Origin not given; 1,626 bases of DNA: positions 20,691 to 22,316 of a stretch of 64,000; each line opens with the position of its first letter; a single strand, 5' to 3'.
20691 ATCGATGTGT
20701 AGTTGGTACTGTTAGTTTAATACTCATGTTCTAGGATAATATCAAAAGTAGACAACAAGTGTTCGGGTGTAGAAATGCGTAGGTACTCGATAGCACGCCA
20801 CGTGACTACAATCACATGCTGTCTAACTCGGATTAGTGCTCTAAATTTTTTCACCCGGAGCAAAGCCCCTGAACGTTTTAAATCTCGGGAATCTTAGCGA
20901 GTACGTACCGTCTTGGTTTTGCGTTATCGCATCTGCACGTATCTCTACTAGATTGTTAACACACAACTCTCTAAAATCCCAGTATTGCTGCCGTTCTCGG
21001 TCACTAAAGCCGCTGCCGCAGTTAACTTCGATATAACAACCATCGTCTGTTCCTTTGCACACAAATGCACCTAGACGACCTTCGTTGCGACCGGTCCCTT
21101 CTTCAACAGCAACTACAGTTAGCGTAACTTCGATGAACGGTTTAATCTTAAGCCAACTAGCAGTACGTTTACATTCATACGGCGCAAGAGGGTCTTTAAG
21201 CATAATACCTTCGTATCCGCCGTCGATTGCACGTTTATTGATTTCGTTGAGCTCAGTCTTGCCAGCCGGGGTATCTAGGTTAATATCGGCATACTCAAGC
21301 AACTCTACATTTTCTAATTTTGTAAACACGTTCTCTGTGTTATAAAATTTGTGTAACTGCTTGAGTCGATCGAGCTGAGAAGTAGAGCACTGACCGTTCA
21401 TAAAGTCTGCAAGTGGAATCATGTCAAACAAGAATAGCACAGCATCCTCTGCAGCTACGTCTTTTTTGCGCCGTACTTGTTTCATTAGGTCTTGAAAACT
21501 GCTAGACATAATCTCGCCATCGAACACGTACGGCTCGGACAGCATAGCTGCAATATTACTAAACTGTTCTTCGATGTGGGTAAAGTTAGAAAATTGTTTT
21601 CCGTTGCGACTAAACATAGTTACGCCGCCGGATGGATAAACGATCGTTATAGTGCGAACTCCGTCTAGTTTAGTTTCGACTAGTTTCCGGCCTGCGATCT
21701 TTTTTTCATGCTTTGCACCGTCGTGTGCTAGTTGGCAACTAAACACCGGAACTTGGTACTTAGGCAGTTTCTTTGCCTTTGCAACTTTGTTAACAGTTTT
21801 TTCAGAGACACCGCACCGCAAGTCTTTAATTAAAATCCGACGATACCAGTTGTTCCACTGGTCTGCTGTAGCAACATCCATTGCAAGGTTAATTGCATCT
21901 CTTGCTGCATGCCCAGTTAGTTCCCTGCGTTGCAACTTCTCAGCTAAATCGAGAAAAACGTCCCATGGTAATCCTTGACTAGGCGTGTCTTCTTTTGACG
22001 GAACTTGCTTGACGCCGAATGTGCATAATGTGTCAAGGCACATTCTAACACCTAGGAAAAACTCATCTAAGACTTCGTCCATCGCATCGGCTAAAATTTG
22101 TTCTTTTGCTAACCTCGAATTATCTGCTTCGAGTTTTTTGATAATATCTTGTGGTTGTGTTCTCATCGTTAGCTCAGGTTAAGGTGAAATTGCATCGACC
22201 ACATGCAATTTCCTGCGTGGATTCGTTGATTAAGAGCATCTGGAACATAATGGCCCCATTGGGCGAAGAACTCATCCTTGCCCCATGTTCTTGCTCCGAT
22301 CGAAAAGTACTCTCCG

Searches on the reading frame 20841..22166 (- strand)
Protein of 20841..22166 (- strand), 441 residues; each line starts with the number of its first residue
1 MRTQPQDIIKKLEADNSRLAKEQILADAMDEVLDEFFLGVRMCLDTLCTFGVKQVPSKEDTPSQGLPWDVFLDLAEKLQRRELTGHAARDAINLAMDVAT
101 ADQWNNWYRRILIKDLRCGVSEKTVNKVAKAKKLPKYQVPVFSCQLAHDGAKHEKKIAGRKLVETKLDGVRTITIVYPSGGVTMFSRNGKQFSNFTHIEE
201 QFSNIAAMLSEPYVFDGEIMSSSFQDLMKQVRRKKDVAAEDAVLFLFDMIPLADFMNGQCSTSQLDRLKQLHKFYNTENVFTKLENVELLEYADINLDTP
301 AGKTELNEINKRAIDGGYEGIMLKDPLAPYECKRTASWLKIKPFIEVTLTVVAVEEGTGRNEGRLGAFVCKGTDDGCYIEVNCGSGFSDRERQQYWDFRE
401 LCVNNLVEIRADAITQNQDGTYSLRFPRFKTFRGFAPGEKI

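Call 26: search_protein_families(library=pfam, proteins=[window:20841-22166:-], max_evalue=0.01)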
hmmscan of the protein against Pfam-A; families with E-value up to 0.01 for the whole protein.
window:20841-22166:- (441 aa): 3 families
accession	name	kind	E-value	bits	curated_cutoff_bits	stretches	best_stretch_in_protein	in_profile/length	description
PF01068.26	DNA_ligase_A_M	-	2.9e-20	73.3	26.2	1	155-342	15-204/204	ATP dependent DNA ligase domain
PF14743.12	DNA_ligase_OB_2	-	2.5e-09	37.5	28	1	356-433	1-66/66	DNA ligase OB-like domain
PF04679.21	DNA_ligase_A_C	-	0.0018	19.1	27.5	0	406-433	68-91/94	ATP dependent DNA ligase C terminal region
